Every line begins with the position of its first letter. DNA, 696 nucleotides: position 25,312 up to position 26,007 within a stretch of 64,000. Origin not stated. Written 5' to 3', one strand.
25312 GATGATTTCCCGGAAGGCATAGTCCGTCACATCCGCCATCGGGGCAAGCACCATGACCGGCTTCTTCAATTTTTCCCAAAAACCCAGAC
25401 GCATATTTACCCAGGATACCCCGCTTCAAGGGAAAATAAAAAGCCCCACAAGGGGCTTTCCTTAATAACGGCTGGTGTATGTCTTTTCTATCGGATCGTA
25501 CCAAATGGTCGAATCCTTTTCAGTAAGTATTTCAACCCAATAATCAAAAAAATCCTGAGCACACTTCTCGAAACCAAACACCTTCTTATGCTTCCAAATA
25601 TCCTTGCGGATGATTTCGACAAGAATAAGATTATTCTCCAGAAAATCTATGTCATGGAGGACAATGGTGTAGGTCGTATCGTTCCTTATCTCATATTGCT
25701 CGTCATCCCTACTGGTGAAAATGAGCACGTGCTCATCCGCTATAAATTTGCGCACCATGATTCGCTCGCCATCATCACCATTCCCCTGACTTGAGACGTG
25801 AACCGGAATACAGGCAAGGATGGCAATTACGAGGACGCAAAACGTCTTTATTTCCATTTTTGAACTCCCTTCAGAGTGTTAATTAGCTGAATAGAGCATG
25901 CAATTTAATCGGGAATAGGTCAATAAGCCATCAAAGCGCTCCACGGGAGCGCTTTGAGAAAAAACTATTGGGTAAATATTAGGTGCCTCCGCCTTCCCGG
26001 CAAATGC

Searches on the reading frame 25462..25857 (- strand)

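Call 42: search_protein_families(library=pfam, proteins=[window:25462-25857:-], max_evalue=0.01)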
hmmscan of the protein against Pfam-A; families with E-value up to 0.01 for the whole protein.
window:25462-25857:- (131 aa): 1 family
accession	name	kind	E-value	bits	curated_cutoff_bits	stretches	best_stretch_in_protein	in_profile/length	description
PF17020.10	DUF5097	-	0.0049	17.6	29.7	1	32-97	32-98/119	Domain of unknown function (DUF5097)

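Call 43: search_protein_families(library=phrogs, proteins=[window:25462-25857:-], max_evalue=0.01)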
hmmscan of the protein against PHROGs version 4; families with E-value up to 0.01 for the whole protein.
window:25462-25857:- (131 aa): 1 family
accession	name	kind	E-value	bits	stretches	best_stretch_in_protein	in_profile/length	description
phrog_1406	-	unknown function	0.0072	17.1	0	4-25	4-25/52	-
